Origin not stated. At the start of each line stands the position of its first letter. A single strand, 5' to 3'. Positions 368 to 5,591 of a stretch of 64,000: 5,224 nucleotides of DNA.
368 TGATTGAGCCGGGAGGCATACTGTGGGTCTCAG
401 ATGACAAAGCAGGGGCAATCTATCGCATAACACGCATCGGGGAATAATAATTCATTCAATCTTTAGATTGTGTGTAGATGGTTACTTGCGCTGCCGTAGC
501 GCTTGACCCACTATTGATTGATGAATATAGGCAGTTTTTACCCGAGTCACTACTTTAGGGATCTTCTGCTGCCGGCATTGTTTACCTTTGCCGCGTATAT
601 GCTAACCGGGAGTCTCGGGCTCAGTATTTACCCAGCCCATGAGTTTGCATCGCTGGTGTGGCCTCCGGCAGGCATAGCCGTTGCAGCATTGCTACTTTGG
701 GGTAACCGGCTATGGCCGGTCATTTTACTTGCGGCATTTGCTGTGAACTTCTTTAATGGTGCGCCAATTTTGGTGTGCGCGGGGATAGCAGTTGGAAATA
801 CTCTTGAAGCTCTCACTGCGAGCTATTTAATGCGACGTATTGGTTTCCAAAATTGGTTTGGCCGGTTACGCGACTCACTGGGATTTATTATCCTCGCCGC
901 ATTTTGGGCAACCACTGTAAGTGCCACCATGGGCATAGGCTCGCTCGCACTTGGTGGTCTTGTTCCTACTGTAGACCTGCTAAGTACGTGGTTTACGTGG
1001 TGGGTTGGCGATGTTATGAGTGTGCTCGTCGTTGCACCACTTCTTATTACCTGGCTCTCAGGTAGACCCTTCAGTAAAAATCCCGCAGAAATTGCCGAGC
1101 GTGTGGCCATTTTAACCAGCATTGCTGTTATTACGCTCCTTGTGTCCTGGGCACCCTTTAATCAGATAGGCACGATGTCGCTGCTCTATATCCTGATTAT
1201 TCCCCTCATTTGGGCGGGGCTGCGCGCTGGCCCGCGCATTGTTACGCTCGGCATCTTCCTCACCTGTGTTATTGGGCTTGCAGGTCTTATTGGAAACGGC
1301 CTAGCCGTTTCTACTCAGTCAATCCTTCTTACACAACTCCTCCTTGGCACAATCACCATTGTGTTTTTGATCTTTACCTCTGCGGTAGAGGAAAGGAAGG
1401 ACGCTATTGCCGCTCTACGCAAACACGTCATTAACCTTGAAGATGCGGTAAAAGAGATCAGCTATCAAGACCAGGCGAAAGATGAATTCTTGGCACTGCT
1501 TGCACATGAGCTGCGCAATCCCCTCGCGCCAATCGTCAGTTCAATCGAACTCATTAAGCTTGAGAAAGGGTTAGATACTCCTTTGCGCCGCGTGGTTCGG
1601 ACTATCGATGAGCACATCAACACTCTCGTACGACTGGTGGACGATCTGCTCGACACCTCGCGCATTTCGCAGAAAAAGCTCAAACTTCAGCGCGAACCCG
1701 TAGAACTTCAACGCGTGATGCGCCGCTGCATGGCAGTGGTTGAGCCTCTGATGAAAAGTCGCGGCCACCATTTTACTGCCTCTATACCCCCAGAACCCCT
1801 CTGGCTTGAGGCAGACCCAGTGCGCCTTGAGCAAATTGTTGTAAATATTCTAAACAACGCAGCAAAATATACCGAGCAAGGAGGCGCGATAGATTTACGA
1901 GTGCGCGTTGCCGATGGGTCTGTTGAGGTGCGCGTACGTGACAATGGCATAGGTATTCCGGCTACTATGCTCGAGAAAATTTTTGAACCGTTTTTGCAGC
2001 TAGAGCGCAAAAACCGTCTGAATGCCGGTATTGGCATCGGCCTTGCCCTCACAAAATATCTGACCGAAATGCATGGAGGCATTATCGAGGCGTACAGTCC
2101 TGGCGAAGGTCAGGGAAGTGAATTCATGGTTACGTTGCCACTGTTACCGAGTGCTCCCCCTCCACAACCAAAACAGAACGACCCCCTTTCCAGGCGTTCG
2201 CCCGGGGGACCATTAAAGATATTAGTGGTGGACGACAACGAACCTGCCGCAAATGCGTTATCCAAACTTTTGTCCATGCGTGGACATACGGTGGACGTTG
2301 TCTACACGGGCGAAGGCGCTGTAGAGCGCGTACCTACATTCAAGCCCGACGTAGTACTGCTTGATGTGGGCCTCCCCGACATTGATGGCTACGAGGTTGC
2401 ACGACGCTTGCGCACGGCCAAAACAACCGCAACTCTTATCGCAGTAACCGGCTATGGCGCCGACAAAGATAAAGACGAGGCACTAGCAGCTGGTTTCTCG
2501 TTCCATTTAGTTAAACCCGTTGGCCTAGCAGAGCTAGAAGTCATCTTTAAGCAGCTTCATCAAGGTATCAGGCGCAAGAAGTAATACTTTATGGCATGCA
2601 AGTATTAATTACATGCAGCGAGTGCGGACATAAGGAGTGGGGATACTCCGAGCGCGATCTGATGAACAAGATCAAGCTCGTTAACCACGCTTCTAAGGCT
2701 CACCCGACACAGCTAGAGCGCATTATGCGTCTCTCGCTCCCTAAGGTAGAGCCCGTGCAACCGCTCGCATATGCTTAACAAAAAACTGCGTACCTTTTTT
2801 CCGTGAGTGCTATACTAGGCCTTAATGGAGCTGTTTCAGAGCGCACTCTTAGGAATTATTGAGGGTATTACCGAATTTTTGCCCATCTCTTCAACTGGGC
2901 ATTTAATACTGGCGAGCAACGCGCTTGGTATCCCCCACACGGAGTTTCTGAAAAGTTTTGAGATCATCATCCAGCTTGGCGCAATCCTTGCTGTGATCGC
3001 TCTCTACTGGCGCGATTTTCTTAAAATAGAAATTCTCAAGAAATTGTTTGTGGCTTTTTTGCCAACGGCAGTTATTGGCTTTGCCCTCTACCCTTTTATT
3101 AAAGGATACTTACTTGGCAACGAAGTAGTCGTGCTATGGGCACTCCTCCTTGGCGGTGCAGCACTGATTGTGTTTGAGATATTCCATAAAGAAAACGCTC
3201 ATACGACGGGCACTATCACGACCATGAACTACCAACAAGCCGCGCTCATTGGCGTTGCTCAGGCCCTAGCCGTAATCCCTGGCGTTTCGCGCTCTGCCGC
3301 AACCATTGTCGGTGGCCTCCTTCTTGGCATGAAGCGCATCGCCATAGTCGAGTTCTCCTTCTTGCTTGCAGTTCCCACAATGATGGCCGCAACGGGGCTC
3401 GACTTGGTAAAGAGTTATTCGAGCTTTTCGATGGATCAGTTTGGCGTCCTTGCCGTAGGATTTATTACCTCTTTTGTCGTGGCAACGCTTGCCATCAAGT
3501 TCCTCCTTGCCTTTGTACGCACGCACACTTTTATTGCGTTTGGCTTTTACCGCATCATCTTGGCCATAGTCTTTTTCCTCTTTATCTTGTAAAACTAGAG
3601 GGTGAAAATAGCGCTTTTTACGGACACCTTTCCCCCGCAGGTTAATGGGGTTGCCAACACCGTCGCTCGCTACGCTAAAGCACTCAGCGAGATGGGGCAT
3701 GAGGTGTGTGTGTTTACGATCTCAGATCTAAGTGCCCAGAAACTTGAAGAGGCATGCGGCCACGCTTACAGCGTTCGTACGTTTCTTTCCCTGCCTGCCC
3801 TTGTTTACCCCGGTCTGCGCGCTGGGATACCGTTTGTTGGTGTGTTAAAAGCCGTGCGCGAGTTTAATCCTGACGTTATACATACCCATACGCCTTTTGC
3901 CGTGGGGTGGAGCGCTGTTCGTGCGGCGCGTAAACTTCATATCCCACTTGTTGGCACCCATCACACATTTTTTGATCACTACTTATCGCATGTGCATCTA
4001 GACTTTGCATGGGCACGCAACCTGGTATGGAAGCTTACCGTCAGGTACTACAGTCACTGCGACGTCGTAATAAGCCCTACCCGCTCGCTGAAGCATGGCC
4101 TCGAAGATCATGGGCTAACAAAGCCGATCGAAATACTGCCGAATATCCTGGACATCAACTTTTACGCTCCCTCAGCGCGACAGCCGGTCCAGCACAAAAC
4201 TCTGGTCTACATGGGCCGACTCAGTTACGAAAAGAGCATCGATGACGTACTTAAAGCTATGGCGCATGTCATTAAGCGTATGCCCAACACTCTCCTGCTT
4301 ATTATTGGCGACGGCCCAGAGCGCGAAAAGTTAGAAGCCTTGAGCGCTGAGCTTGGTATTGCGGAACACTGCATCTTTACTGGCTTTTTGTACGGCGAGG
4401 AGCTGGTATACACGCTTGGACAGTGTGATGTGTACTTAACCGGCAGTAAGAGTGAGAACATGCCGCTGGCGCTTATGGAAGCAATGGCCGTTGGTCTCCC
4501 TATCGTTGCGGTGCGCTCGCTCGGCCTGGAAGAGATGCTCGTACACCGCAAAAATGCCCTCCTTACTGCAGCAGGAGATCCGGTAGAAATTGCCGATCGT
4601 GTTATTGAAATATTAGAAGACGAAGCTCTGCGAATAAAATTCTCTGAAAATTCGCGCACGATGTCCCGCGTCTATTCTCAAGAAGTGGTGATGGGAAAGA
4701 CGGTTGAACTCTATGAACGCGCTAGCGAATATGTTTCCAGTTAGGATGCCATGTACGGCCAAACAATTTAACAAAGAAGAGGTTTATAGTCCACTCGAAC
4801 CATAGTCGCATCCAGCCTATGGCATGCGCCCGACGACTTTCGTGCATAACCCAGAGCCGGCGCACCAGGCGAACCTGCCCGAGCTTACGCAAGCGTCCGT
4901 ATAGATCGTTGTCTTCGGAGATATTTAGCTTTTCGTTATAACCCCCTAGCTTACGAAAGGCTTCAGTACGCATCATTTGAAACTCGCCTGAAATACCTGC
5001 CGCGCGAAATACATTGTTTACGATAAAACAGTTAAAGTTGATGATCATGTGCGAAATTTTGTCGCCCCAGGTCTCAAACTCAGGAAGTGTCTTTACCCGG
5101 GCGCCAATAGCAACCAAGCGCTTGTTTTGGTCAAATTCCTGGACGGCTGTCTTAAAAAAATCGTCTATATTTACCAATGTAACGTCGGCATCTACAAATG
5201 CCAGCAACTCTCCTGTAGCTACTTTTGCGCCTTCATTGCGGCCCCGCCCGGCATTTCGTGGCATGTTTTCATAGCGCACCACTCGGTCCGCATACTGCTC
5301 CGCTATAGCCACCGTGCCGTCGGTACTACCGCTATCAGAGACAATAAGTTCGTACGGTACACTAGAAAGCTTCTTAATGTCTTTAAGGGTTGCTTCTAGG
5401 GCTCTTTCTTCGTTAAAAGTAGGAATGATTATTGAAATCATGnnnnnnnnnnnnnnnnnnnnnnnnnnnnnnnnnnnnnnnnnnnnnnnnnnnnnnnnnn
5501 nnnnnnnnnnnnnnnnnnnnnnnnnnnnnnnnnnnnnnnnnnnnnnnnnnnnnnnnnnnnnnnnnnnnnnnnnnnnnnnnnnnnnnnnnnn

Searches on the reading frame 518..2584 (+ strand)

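Call 80: search_protein_families(library=pfam, proteins=[window:518-2584:+], max_evalue=0.0001)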
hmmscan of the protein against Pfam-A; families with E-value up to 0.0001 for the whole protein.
window:518-2584:+ (688 aa): 4 families
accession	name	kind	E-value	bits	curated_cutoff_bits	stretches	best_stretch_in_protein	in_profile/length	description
PF05231.19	MASE1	-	1.4e-31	110.2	29.8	1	21-294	3-299/299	MASE1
PF02518.31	HATPase_c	-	1e-25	90.7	26.4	1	433-542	2-109/111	Histidine kinase-, DNA gyrase B-, and HSP90-like ATPase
PF00072.30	Response_reg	-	1.1e-22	80.7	30.2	1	568-674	1-107/111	Response regulator receiver domain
PF00512.31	HisKA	-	2e-15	57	26.9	1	320-385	1-65/66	His Kinase A (phospho-acceptor) domain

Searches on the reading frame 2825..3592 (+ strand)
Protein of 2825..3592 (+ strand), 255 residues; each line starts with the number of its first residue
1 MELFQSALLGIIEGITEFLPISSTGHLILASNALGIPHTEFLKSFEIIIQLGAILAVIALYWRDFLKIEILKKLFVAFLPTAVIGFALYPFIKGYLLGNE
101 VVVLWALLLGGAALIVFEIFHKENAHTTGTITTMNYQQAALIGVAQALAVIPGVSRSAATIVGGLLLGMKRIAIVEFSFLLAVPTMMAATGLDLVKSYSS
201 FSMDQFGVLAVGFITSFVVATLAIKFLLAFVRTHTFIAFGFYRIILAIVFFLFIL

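Call 80: search_protein_families(library=pfam, proteins=[window:2825-3592:+], max_evalue=0.0001)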
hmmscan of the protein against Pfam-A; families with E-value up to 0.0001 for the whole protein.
window:2825-3592:+ (255 aa): 1 family
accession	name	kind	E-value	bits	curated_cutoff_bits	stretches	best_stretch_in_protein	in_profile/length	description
PF02673.24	BacA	-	2.1e-71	241.1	33.4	1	7-249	2-257/257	Bacitracin resistance protein BacA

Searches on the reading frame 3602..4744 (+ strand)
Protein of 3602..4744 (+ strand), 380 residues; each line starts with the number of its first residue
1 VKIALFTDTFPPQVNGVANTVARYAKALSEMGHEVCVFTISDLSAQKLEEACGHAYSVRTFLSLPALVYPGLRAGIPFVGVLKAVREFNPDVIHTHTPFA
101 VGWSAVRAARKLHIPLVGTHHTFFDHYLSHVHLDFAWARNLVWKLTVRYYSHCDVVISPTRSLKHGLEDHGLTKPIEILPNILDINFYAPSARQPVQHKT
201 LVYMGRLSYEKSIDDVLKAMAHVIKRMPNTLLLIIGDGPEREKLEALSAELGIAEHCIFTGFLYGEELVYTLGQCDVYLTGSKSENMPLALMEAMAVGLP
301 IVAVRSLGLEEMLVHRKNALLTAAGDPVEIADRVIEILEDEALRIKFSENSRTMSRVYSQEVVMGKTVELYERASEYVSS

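Call 80: search_protein_families(library=pfam, proteins=[window:3602-4744:+], max_evalue=0.0001)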
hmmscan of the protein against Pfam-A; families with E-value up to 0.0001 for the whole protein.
window:3602-4744:+ (380 aa): 6 families
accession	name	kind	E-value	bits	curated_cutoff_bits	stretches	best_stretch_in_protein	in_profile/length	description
PF00534.26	Glycos_transf_1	-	1.6e-41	142.1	26.4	1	193-353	10-171/172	Glycosyl transferases group 1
PF13692.12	Glyco_trans_1_4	-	2.6e-33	115.7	27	1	199-340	2-142/142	Glycosyl transferases group 1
PF13439.12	Glyco_transf_4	-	9.8e-32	110.7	28.5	1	14-186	1-169/170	Glycosyltransferase Family 4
PF13579.12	Glyco_trans_4_4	-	1.3e-21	78.1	29.7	1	15-181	1-157/158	Glycosyl transferase 4-like domain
PF20706.3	GT4-conflict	-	7.6e-09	35.5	26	1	22-316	19-323/385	Family 4 Glycosyltransferase in conflict systems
PF13477.12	Glyco_trans_4_2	-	1.1e-06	29.3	23.4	1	21-126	13-114/139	Glycosyl transferase 4-like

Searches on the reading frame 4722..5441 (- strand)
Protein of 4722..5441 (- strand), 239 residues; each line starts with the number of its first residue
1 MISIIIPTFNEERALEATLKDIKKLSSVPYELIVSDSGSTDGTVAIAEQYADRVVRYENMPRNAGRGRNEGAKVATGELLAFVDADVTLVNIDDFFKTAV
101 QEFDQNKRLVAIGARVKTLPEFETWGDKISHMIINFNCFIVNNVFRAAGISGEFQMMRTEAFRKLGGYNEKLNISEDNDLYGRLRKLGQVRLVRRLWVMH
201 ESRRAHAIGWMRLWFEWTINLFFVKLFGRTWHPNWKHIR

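Call 80: search_protein_families(library=pfam, proteins=[window:4722-5441:-], max_evalue=0.0001)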
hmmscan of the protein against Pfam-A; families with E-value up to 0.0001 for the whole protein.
window:4722-5441:- (239 aa): 3 families
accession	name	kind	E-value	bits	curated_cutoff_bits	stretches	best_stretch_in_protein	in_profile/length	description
PF00535.33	Glycos_transf_2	-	3.8e-28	99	23.3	1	3-165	1-167/168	Glycosyl transferase family 2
PF13641.12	Glyco_tranf_2_3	-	5.6e-14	53.1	27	1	2-188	3-198/230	Glycosyltransferase like family 2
PF10111.15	Glyco_tranf_2_2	-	1.2e-11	45.1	27.3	1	3-186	1-201/276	Glycosyltransferase like family 2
